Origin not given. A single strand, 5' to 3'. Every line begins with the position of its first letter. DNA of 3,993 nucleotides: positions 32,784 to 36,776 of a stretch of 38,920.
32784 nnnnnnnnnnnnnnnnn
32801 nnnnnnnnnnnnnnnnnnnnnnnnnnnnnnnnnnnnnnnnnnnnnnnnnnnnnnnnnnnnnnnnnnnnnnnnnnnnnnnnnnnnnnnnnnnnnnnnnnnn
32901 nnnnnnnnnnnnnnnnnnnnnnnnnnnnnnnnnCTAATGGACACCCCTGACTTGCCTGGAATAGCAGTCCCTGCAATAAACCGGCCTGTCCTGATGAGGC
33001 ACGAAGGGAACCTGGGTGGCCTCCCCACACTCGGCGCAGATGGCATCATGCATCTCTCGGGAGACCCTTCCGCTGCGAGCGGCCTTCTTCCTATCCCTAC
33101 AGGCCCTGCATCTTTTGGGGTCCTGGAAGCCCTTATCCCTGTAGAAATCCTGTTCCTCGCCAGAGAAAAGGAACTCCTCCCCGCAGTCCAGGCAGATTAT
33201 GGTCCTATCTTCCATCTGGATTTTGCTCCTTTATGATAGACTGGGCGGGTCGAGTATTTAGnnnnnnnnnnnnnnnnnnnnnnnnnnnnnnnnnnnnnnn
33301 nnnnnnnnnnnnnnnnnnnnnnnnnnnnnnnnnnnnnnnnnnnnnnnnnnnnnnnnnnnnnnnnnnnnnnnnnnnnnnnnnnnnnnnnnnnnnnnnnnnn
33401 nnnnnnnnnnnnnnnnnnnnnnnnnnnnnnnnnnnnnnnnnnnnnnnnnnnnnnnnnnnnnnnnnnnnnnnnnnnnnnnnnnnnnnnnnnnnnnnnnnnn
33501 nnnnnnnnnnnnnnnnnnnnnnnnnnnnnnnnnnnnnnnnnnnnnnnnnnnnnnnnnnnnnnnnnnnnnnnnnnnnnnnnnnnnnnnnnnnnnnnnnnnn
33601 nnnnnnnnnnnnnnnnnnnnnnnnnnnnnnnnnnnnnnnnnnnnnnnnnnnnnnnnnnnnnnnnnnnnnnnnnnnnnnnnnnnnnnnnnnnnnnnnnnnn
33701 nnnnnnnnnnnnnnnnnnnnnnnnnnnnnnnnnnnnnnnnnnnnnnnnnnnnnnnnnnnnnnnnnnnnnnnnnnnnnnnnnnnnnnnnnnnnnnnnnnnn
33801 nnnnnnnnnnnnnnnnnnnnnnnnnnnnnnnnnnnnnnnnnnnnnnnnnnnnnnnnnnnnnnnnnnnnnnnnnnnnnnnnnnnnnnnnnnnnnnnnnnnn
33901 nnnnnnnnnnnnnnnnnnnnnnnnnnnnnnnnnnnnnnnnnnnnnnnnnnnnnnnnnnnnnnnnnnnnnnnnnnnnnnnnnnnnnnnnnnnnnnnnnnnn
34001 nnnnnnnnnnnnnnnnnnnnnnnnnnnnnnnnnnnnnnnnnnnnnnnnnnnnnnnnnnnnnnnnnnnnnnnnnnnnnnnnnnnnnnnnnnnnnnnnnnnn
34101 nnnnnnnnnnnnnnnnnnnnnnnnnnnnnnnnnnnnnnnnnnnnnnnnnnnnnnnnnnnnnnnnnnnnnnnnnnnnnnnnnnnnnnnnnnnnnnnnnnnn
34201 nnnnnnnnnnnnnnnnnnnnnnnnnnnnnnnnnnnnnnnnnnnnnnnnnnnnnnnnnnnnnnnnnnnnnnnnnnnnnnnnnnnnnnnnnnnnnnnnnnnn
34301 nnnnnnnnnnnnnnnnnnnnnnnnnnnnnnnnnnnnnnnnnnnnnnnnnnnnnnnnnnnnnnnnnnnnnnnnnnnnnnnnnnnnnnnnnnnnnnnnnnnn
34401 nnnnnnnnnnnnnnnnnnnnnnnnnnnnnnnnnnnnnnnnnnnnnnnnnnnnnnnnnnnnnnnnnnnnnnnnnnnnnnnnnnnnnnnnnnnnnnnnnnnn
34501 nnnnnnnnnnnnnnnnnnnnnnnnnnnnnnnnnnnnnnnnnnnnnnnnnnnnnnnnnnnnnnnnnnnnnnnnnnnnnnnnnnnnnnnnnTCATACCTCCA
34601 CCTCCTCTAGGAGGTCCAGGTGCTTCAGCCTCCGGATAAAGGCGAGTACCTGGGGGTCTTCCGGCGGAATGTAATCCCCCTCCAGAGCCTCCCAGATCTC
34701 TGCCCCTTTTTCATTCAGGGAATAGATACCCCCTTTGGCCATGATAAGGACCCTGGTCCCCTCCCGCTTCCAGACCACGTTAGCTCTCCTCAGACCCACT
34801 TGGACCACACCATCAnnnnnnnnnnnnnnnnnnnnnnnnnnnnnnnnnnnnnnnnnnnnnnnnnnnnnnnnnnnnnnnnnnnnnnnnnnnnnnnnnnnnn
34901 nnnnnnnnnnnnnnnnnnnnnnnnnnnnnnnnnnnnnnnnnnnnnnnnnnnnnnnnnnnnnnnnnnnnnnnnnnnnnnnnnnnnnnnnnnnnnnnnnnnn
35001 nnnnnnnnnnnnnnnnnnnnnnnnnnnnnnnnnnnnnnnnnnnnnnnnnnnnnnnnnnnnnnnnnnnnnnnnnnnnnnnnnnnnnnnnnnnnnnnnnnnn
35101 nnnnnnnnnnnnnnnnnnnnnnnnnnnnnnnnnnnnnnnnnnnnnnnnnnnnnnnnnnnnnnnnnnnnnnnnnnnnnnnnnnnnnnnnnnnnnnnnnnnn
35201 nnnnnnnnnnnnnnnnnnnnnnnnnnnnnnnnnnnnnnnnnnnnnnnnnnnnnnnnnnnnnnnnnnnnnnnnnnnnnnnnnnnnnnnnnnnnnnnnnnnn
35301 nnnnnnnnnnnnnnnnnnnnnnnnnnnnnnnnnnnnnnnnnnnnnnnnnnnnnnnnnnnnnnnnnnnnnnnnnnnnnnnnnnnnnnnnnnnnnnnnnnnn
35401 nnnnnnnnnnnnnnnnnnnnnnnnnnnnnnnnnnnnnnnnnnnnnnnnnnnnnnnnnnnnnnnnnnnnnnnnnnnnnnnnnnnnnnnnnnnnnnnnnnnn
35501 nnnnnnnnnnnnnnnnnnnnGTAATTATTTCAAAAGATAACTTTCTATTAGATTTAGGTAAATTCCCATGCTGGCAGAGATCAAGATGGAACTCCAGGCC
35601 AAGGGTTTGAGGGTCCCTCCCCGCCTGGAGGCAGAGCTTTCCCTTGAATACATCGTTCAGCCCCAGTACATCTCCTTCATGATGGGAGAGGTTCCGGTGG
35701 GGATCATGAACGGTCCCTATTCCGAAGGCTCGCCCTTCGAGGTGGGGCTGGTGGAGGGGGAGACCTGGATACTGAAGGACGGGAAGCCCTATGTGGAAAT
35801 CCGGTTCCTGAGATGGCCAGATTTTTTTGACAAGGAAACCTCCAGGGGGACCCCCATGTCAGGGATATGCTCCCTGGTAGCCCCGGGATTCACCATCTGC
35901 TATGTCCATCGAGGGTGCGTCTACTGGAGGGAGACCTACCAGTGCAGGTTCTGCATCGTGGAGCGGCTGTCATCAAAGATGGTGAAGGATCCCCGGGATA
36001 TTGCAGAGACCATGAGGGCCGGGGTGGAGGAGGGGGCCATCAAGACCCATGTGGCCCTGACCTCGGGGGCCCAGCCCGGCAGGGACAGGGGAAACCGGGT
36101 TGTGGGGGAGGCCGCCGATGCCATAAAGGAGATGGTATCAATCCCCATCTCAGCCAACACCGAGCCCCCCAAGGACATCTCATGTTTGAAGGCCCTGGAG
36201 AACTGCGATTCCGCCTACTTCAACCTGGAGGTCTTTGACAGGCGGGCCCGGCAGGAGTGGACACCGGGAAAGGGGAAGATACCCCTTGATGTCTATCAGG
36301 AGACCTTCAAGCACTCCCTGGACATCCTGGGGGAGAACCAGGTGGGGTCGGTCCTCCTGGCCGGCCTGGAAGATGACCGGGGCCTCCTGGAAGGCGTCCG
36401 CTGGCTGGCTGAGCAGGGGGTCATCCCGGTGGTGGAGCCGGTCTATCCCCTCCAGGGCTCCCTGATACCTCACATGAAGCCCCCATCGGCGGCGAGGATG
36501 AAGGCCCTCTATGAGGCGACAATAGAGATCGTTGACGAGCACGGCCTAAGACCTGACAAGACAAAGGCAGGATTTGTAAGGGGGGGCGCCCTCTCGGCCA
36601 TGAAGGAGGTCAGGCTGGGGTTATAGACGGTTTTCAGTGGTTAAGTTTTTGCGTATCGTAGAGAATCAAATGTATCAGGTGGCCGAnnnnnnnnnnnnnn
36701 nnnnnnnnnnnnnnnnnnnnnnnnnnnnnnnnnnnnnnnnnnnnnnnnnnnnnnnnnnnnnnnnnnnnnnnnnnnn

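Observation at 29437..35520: Seven-gene minus-strand operon joining MfnB-like, PqqD-like, B12-radical SAM and Zn-ribbon genes to hemE-hemH-hemY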

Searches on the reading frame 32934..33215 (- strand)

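Call 3: search_protein_families(library=pfam, proteins=[window:32934-33215:-], max_evalue=0.01)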
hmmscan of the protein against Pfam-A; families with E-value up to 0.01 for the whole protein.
window:32934-33215:- (93 aa): 3 families
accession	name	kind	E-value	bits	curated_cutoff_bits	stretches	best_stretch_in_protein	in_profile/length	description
PF23477.1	zf_Tbcl_2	-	6.5e-20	71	27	1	53-88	1-36/37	Probable treble clef zinc finger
PF13451.12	zf_Tbcl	-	3.6e-17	62.5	24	1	2-47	1-47/48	Probable treble clef domain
PF24445.1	DUF7564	-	0.0045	17.8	32.2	0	4-20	4-20/76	Family of unknown function (DUF7564)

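Call 4: search_protein_families(library=ncbifam, proteins=[window:32934-33215:-], max_evalue=0.01)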
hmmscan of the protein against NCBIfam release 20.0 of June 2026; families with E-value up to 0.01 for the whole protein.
window:32934-33215:- (93 aa): 1 family
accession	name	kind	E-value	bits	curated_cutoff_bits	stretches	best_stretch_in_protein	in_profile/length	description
TIGR04272.1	cxxc_cxxc_Mbark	domain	2.4e-20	71.9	36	1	53-88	1-36/37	CxxC-x17-CxxC domain-containing protein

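Call 56: search_protein_families(library=ncbifam, proteins=[window:32934-33215:-], max_evalue=0.01)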
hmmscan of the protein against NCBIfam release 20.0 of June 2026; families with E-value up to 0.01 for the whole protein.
window:32934-33215:- (93 aa): 1 family
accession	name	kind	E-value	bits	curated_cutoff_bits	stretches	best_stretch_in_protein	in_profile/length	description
TIGR04272.1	cxxc_cxxc_Mbark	domain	2.4e-20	71.9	36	1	53-88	1-36/37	CxxC-x17-CxxC domain-containing protein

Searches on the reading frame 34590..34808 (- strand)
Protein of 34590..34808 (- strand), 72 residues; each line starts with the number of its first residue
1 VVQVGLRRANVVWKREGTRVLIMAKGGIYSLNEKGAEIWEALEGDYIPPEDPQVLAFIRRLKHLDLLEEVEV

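Call 3: search_protein_families(library=pfam, proteins=[window:34590-34808:-], max_evalue=0.01)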
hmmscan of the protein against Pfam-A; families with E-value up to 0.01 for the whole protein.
window:34590-34808:- (72 aa): 2 families
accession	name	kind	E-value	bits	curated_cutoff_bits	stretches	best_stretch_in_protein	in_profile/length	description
PF05402.18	PqqD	-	5.6e-05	23.8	23.4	1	23-44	7-28/67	Coenzyme PQQ synthesis protein D (PqqD)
PF20290.3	MC4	-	0.0027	18.5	28.1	1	24-65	87-124/133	ABC-three component (ABC-3C) system Middle Component 4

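Call 4: search_protein_families(library=ncbifam, proteins=[window:34590-34808:-], max_evalue=0.01)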
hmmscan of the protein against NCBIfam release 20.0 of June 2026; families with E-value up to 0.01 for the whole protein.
window:34590-34808:- (72 aa): 1 family
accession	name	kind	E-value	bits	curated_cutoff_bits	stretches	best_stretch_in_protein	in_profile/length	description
NF033536.1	lasso_PqqD_Bac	exception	0.0044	17.2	80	0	8-44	10-47/88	lasso peptide biosynthesis PqqD family chaperone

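Call 73: predict_structure(alignment_id=A1)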
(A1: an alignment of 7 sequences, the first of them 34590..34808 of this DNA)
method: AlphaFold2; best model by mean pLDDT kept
length: 72 residues; sequences in the alignment: 7
mean_pLDDT: 89.8   pTM: 0.74
mean pLDDT of the five models: 89.8, 87.5, 87.4, 86.5, 86.0
residues with pLDDT >= 90: 48; 70-90: 23; 50-70: 1; < 50: 0
segments of 3 or more residues with pLDDT < 50: none
pLDDT, mean of each block of 10 residues (from residue 1): 84 96 95 94 79 92 92 75
secondary structure, 60 per line:
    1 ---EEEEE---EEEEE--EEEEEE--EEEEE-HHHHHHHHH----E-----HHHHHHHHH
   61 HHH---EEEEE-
elements in order: E4-8 E12-16 E19-24 E27-31 H33-41 H52-63 E67-71

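Call 75: fold_search(model_id=the predicted structure, library=pdb)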
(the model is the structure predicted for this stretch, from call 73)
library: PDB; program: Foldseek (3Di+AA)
matches with E <= 10: 706; with E <= 0.001: 0
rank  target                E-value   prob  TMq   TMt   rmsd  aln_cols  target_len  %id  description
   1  5v1v_A                6.9e-03  1.00  0.75  0.62   3.7        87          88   22  TbiB1 in Complex with the TbiA(alpha) Leader Peptide (released 2018-09-05)
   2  4bs9                  5.9e-02  1.00  0.69  0.09   3.3        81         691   17  Structure of the heterocyclase TruD (released 2013-11-06)
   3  5lq4_A                1.1e-01  0.96  0.56  0.12   4.1        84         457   13  The Structure of ThcOx, the First Oxidase Protein from the Cyanobactin Pathways (released 2016-11-09)
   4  4v1u_A                1.3e-01  0.99  0.61  0.08   3.6        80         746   19  Heterocyclase in complex with substrate and Cofactor (released 2015-01-14)
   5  8t19_A                2.5e-01  0.98  0.65  0.57   3.6        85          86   13  RiPP precursor peptide recognition element (RRE) domain of Ocin-ThiF-like partner protein, PbtF, bound to an 8 residue (released 2024-06-12)
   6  9r51_B                3.6e-01  0.20  0.30  0.09  13.2        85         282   13  Dimeric state of the F420-reducing hydrogenase from Methanothermococcus thermolithotrophicus in crystalline form 1 (released 2025-10-22)
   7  8p2f_K                3.8e-01  0.33  0.36  0.19   5.5        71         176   15  Staphylococcus aureus 70S ribosome with elongation factor G locked with fusidic acid cyclopentane in post-translocatio (released 2024-05-01)
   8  7bkb_E                4.0e-01  0.21  0.31  0.07  14.8        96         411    9  Formate dehydrogenase - heterodisulfide reductase - formylmethanofuran dehydrogenase complex from Methanospirillum hun (released 2021-09-29)
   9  9r52_B                4.0e-01  0.16  0.29  0.09  13.8        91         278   14  Dimeric state of the F420-reducing hydrogenase from Methanothermococcus thermolithotrophicus in crystalline form 2 (released 2025-10-22)
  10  4cug_B                4.3e-01  0.87  0.57  0.15   3.8        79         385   20  Rhodothermus marinus YCFD-like ribosomal protein L16 Arginyl hydroxylase in complex substrate fragment (released 2014-04-16)
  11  5sxy_MODEL_1_A        4.3e-01  0.84  0.55  0.45   6.2        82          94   12  The solution NMR structure for the PqqD truncation of Methylobacterium extorquens PqqCD representing a functio (released 2017-05-24)
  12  6irx                  4.9e-01  0.54  0.39  0.08   7.4        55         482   20  Crystal structure of the zebrafish cap-specific adenosine methyltransferase (released 2018-12-05)
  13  3d5l_A                4.9e-01  0.18  0.31  0.16  11.0        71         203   14  Crystal structure of regulatory protein RecX (released 2008-06-10)
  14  6iry                  5.2e-01  0.77  0.36  0.07   3.1        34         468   15  Crystal structure of the zebrafish cap-specific adenosine methyltransferase bound to SAH (released 2018-12-05)
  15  8a3w_E                5.2e-01  0.66  0.32  0.17   4.4        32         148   16  CRYO-EM STRUCTURE OF LEISHMANIA MAJOR 80S RIBOSOME : WILD TYPE (released 2023-12-20)
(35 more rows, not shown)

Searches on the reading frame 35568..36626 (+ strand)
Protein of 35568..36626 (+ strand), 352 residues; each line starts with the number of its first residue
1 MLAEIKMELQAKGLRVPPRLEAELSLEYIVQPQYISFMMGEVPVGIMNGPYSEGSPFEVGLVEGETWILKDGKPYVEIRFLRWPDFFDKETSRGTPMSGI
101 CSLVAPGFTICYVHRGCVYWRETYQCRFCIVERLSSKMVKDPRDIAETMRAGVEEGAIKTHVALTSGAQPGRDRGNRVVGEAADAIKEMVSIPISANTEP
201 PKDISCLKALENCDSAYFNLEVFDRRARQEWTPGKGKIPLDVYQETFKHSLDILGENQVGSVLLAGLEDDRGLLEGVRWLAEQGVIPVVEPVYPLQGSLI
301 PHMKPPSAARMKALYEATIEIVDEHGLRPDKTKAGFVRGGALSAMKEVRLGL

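Call 3: search_protein_families(library=pfam, proteins=[window:35568-36626:+], max_evalue=0.01)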
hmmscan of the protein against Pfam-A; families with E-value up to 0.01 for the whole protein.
window:35568-36626:+ (352 aa): 1 family
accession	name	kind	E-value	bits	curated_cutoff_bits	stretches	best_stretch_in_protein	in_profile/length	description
PF04055.27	Radical_SAM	-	0.0012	19.5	29.5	1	124-231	9-120/166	Radical SAM superfamily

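Call 4: search_protein_families(library=ncbifam, proteins=[window:35568-36626:+], max_evalue=0.01)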
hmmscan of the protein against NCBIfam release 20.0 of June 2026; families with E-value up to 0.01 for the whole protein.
window:35568-36626:+ (352 aa): 3 families
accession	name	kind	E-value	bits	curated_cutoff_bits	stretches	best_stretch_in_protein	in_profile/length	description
TIGR04043.1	rSAM_MSMEG_0568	hypoth_equivalog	1.8e-53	181.8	303.7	1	52-347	48-352/354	MSMEG_0568 family radical SAM protein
NF045502.1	variant_rSAM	domain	1.3e-46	159.3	125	1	52-322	70-355/357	radical SAM protein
TIGR01578.1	MiaB-like-B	hypoth_equivalog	0.0019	17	314.7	1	97-178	123-200/421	tRNA (N(6)-L-threonylcarbamoyladenosine(37)-C(2))-methylthiotransferase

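Call 56: search_protein_families(library=ncbifam, proteins=[window:35568-36626:+], max_evalue=0.01)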
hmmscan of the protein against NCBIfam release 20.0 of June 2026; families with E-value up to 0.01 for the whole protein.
window:35568-36626:+ (352 aa): 3 families
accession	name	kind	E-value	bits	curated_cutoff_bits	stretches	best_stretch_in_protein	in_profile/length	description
TIGR04043.1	rSAM_MSMEG_0568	hypoth_equivalog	1.8e-53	181.8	303.7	1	52-347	48-352/354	MSMEG_0568 family radical SAM protein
NF045502.1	variant_rSAM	domain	1.3e-46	159.3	125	1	52-322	70-355/357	radical SAM protein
TIGR01578.1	MiaB-like-B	hypoth_equivalog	0.0019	17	314.7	1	97-178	123-200/421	tRNA (N(6)-L-threonylcarbamoyladenosine(37)-C(2))-methylthiotransferase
